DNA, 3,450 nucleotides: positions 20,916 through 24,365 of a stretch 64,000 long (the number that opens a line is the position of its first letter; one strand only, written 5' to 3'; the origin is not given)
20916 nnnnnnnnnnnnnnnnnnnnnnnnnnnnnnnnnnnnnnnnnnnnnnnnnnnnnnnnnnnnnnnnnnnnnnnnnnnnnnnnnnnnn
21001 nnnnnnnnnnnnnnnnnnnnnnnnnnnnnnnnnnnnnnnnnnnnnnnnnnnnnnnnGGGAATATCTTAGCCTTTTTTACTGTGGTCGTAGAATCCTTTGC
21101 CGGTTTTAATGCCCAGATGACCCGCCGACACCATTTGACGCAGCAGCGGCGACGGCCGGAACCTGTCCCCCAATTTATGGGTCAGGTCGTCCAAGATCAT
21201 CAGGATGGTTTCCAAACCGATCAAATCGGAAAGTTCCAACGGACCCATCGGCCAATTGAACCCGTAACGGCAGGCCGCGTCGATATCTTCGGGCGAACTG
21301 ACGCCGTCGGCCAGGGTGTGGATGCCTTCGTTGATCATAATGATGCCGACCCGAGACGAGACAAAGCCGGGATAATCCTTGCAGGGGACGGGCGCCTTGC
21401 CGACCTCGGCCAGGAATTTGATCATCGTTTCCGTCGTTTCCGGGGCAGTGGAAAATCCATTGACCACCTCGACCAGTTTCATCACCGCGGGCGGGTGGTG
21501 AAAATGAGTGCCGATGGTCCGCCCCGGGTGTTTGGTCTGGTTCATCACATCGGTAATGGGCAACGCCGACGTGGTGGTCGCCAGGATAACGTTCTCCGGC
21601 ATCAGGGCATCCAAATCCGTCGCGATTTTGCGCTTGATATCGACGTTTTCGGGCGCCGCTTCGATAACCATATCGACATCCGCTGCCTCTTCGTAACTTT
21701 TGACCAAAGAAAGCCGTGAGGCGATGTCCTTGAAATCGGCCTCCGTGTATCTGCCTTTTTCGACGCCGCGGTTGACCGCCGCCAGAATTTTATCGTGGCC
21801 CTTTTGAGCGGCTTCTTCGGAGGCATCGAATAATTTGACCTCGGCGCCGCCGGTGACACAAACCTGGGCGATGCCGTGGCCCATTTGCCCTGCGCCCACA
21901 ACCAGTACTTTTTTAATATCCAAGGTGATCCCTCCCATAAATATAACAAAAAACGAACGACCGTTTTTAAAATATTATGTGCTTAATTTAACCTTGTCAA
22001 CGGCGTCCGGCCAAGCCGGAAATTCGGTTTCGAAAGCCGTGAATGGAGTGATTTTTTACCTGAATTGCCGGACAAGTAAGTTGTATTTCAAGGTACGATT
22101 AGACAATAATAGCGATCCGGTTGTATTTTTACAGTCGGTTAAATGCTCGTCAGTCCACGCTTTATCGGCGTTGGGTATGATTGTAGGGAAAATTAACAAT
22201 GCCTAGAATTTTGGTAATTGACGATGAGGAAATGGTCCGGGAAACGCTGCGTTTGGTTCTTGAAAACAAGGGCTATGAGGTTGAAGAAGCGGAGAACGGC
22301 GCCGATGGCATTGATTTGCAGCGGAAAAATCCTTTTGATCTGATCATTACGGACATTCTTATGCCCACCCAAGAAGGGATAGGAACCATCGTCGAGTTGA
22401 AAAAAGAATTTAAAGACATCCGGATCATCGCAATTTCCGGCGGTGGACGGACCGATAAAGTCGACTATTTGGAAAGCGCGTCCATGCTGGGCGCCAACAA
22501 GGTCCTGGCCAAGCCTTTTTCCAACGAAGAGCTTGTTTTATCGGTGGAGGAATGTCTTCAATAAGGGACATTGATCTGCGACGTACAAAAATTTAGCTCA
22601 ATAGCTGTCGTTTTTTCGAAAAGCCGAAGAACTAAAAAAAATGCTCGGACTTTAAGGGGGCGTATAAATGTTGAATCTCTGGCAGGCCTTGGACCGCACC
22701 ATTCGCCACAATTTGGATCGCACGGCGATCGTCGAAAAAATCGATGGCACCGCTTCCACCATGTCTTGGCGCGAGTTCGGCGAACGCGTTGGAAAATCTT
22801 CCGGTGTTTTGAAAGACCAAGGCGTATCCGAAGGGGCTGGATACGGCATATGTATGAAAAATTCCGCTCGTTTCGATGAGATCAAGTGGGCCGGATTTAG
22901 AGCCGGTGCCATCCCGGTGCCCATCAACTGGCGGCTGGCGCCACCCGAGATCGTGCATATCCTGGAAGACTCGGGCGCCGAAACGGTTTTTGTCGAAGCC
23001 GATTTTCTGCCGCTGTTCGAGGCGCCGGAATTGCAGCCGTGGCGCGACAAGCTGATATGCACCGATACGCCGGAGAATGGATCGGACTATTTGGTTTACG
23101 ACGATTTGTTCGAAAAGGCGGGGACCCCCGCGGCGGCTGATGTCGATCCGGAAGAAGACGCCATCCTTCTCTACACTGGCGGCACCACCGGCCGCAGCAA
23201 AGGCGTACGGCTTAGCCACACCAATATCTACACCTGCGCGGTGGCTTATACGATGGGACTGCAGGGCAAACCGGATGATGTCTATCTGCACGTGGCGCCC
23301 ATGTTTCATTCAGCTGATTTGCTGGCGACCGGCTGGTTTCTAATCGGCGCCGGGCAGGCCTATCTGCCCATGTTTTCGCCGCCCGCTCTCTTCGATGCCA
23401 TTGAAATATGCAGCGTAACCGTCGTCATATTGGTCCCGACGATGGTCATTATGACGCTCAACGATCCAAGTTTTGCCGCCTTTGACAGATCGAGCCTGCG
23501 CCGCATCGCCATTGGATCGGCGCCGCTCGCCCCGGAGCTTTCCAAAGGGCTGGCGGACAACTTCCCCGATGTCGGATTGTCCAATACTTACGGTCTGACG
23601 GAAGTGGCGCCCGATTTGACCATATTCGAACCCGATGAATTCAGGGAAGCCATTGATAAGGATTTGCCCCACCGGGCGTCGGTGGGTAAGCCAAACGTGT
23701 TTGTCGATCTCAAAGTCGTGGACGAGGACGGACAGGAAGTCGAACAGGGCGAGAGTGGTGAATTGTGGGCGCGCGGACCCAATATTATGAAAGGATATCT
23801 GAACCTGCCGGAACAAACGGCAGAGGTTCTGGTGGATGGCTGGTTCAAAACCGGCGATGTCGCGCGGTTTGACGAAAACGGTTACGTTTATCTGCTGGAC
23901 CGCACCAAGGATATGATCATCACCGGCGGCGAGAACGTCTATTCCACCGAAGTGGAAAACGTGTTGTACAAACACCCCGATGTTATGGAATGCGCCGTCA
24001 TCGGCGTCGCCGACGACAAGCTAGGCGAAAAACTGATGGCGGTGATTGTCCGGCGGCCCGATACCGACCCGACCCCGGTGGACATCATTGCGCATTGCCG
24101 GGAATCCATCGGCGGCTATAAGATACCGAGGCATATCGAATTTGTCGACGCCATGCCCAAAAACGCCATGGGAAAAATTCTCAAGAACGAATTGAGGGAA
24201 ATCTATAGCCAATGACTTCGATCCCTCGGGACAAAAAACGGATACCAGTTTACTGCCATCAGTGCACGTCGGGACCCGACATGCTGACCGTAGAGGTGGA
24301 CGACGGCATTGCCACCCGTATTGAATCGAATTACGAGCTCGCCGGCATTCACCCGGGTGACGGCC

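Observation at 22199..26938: Acyl-CoA synthetase translationally coupled to a stand-alone cytoplasmic molybdopterin oxidoreductase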

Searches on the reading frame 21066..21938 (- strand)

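Call 6: search_protein_families(library=pfam, proteins=[window:21066-21938:-])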
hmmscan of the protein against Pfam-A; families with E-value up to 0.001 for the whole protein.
window:21066-21938:- (290 aa): 5 families
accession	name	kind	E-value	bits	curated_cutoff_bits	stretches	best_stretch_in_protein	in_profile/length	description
PF02737.24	3HCDH_N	-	8.7e-59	198.9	22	1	10-188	1-179/180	3-hydroxyacyl-CoA dehydrogenase, NAD binding domain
PF00725.27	3HCDH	-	1.7e-30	105.8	22.1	1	191-285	1-96/97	3-hydroxyacyl-CoA dehydrogenase, C-terminal domain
PF01210.29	NAD_Gly3P_dh_N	-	7.2e-05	23.3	23.1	1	10-126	1-106/158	NAD-dependent glycerol-3-phosphate dehydrogenase N-terminus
PF03446.21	NAD_binding_2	-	0.00089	19.7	21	0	11-103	2-71/161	NAD binding domain of 6-phosphogluconate dehydrogenase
PF00106.31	adh_short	-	0.00092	19.2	26.6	0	9-97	1-87/195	short chain dehydrogenase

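Call 7: search_protein_families(library=ncbifam, proteins=[window:21066-21938:-])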
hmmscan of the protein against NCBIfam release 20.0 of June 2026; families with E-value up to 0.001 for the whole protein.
window:21066-21938:- (290 aa): 25 families
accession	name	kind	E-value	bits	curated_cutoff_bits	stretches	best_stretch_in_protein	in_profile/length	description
NF004474.0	PRK05808.1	subfamily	2e-95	319.4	408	1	7-286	2-282/283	3-hydroxybutyryl-CoA dehydrogenase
NF006722.0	PRK09260.1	equivalog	1.5e-86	290.2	429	1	8-288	2-283/289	3-hydroxyacyl-CoA dehydrogenase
NF006124.0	PRK08268.1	subfamily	1.1e-85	288.5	508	1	7-288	6-289/507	3-hydroxyacyl-CoA dehydrogenase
NF005715.0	PRK07530.1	equivalog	3e-79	266.5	420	1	7-288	3-285/292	3-hydroxybutyryl-CoA dehydrogenase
NF005875.0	PRK07819.1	subfamily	3.9e-74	249.6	319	1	7-286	4-286/287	3-hydroxybutyryl-CoA dehydrogenase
TIGR02279.1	PaaC-3OHAcCoADH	equivalog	2.4e-70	237.8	669.4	1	8-288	5-287/503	3-hydroxyacyl-CoA dehydrogenase PaaH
NF004699.0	PRK06035.1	equivalog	1.9e-61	207.8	500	1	7-280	2-279/294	3-hydroxyacyl-CoA dehydrogenase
NF006125.0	PRK08269.1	equivalog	3.8e-55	187.3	427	1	8-288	5-298/334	3-hydroxybutyryl-CoA dehydrogenase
TIGR02441.1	fa_ox_alpha_mit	equivalog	2.3e-54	184.7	964.65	1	5-285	332-612/737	fatty acid oxidation complex subunit alpha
NF008363.0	PRK11154.1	equivalog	2.3e-54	184.7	869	1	7-288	308-588/708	fatty acid oxidation complex subunit alpha FadJ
NF006143.0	PRK08293.1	equivalog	4.3e-54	183.8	312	1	7-287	3-288/291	3-hydroxyacyl-CoA dehydrogenase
NF042925.1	FHMPC_DH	equivalog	6.6e-54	183.3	500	1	10-288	2-282/304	5-formyl-3-hydroxy-2-methylpyridine 4-carboxylate 5-dehydrogenase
NF008727.0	PRK11730.1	equivalog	1.6e-51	175.5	870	1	7-288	312-594/717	fatty acid oxidation complex subunit alpha FadB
TIGR02440.1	FadJ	equivalog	2.5e-45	155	968.45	1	7-289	303-584/699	fatty acid oxidation complex subunit alpha FadJ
NF004783.0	PRK06129.1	equivalog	1.5e-42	146.1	347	1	9-240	3-239/315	3-hydroxyacyl-CoA dehydrogenase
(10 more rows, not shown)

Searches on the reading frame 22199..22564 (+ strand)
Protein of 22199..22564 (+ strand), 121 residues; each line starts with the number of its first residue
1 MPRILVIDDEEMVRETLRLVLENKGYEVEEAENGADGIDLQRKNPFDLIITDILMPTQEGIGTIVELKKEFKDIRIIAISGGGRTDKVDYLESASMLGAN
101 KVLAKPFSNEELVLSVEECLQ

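Call 6: search_protein_families(library=pfam, proteins=[window:22199-22564:+])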
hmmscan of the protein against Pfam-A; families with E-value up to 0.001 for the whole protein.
window:22199-22564:+ (121 aa): 1 family
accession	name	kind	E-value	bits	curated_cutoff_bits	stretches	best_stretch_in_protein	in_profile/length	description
PF00072.30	Response_reg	-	1.1e-25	90.3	30.2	1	4-116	1-110/111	Response regulator receiver domain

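Call 7: search_protein_families(library=ncbifam, proteins=[window:22199-22564:+])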
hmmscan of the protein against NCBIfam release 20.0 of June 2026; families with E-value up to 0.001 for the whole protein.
window:22199-22564:+ (121 aa): 98 families (the best 25 are shown)
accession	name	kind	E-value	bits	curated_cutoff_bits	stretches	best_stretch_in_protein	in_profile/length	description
NF046022.1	RespRegCpdRBruc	equivalog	1e-18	67.4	180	1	1-120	1-117/120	cell cycle two-component system response regulator CpdR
NF051850.1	RespRegRprY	equivalog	3.5e-18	65.8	370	1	3-120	6-120/234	response regulator transcription factor RprY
NF041733.1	resp_reg_CseB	equivalog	3.6e-18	65.8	350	1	3-116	2-111/228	two-component system response regulator CseB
NF040534.1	resp_reg_YycF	equivalog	4.4e-18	65.4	340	1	3-118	2-113/231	response regulator YycF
NF041367.1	CheY_Halo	equivalog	1.3e-17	64.2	200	1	4-118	1-112/114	chemotaxis protein CheY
NF045944.1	ResRegRpaBCyano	equivalog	1.4e-17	63.8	330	1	5-118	1-110/229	response regulator transcription factor RpaB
NF045505.1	RR_RssB_Pseudo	equivalog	3.4e-17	62.6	700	1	4-109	8-110/394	two-component system response regulator RssB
NF046020.1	HisKinCckABruc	equivalog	4.3e-17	61.3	1000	1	3-121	751-868/868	cell cycle histidine kinase CckA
NF007005.1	PRK09468.1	equivalog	8.2e-17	61.4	331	1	3-118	5-117/237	osmolarity response regulator transcription factor OmpR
NF053854.1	RespRegPhoBBctds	equivalog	8.2e-17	61.3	270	1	4-120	1-115/225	two-component system response regulator PhoB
TIGR02154.1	PhoB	equivalog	1.2e-16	60.7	296.2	1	2-118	3-118/226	phosphate regulon transcriptional regulator PhoB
NF008378.0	PRK11173.1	equivalog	1.4e-16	60.5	334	1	2-117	4-115/238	two-component system response regulator ArcA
NF040689.1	MtrAB_MtrA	equivalog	1.8e-16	60.1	300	1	4-117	1-110/219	MtrAB system response regulator MtrA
TIGR01387.1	cztR_silR_copR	subfamily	2e-16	60.3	279.2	1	4-120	1-114/218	heavy metal response regulator transcription factor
NF008034.0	PRK10766.1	equivalog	2.6e-16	59.8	275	1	3-119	4-116/231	two-component system response regulator TorR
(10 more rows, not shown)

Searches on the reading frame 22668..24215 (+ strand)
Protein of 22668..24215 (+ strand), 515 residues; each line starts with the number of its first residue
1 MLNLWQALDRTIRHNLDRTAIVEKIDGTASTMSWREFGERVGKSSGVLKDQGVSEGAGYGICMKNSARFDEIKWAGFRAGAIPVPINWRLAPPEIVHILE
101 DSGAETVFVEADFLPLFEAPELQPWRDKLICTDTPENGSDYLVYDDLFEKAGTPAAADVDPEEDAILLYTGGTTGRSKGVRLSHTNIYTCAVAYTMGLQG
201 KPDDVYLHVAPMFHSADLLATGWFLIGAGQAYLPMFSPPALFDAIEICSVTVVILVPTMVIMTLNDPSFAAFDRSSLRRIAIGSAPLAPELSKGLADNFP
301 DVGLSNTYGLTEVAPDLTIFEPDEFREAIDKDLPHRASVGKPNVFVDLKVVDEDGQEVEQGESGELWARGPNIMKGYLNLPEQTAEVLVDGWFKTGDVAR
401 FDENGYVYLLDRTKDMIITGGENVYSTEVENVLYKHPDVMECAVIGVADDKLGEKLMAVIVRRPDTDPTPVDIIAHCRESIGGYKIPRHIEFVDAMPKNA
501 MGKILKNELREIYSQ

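Call 6: search_protein_families(library=pfam, proteins=[window:22668-24215:+])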
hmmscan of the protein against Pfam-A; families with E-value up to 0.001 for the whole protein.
window:22668-24215:+ (515 aa): 2 families
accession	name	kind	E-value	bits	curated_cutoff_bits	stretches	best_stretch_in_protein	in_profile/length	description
PF00501.34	AMP-binding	-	7.4e-74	249.3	29.9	1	9-378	2-384/384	AMP-binding enzyme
PF13193.12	AMP-binding_C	-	4e-22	79.3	24.5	1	428-503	1-76/76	AMP-binding enzyme C-terminal domain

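Call 7: search_protein_families(library=ncbifam, proteins=[window:22668-24215:+])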
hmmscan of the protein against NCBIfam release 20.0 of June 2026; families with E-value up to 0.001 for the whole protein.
window:22668-24215:+ (515 aa): 106 families (the best 25 are shown)
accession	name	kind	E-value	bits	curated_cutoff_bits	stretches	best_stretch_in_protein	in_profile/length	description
NF004837.0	PRK06187.1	subfamily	6.1e-134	447.2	476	1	3-514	9-523/531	long-chain-fatty-acid--CoA ligase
NF006182.0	PRK08316.1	subfamily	1.2e-115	386.9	663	1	6-514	15-518/523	fatty acyl-CoA synthetase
NF052269.1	Staph_lig_FadD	equivalog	1.4e-96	323.9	650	1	15-512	13-492/499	long-chain-fatty-acid--CoA ligase FadD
NF005857.1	PRK07786.1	exception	8e-94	314.9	733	1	29-514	32-513/513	fatty-acid--CoA ligase FadD5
NF005307.0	PRK06839.1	equivalog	1.6e-93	314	748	1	17-512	17-492/496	o-succinylbenzoate--CoA ligase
NF004797.0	PRK06145.1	equivalog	4.3e-91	305.7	850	1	1-513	1-495/499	acyl-CoA synthetase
NF005676.0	PRK07470.1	equivalog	9.2e-90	301.8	774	1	2-511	20-527/544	acyl-CoA synthetase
NF005702.0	PRK07514.1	subfamily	4.6e-88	295.8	558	1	3-514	4-501/506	malonyl-CoA synthase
NF009233.0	PRK12583.1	subfamily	5.2e-88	295.8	832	2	157-512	196-549/558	fatty acid CoA ligase family protein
NF005801.1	PRK07656.1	equivalog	2.3e-87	293.7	657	1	23-510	18-500/500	FadD3 family acyl-CoA ligase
NF006181.0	PRK08314.1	subfamily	2.1e-85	287.1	705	2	138-511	180-552/563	long-chain-fatty-acid--CoA ligase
NF006572.0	PRK09088.1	equivalog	5.8e-85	285.8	696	1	15-512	14-486/491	acyl-CoA synthetase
NF009071.0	PRK12406.1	subfamily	9.7e-81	271.7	701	1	31-514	12-503/510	acyl-CoA synthetase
NF002966.0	PRK03640.1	equivalog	7.9e-79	265.5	556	1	13-513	13-480/483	o-succinylbenzoate--CoA ligase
NF004114.0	PRK05605.1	equivalog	3.5e-78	263.4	766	2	141-511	200-567/575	long-chain-fatty-acid--CoA ligase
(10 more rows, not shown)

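Call 25: search_solved_structures(query=window:22668-24215:+, max_evalue=1e-40)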
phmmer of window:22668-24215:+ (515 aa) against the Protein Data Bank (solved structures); distinct sequences matched with E-value up to 1e-40: 61 (the best 60 are shown).
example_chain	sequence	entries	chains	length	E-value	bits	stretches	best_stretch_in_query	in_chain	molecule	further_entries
8weu_A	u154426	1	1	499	1.1e-81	278.3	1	25-512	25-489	Fatty-acyl-CoA synthase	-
8wev_A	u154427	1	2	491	1.1e-81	278.3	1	25-511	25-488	Feruloyl-CoA Synthetase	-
8r2q_A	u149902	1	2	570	1.5e-81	277.9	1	28-513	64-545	Probable fatty-acid-CoA ligase FadD5 (Fatty-acid-CoA synthetase) (Fatty-acid-CoA synthase)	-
3r44_A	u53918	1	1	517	2.6e-70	240.8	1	30-514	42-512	fatty acyl CoA synthetase FADD13 (FATTY-ACYL-CoA SYNTHETASE)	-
8r2r_A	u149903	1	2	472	7.4e-65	222.8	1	28-439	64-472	Probable fatty-acid-CoA ligase FadD5 (Fatty-acid-CoA synthetase) (Fatty-acid-CoA synthase)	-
6ihk_A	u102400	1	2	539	8.8e-62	212.6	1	8-513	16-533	AMP-binding domain protein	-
6ijb_A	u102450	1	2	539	6e-61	209.9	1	8-513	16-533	AMP-binding domain protein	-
3g7s_A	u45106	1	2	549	1.4e-60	208.6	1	30-511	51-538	Long-chain-fatty-acid--CoA ligase (FadD-1)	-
4fuq_A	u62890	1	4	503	3.5e-60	207.4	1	30-514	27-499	Malonyl CoA synthetase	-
4gxr_A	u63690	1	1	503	9.6e-60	205.9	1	30-514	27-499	Malonyl CoA synthetase, Benzoate-CoA ligase Chimeric protein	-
6sq8_A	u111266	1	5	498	2e-59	204.9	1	151-510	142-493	Fatty acid CoA ligase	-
4fut_A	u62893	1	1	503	2.5e-59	204.6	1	30-514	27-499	Malonyl CoA synthetase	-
4gxq_A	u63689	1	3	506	3.3e-59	204.1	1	30-514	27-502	Malonyl CoA synthetase, Benzoate-CoA ligase Chimeric protein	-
6h1b_A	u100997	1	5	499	9.4e-59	202.7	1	151-504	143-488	Fatty acid CoA ligase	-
1ult_A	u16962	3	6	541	1.2e-56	195.7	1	2-514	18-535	long chain fatty acid-CoA ligase | long-chain-fatty-acid-CoA synthetase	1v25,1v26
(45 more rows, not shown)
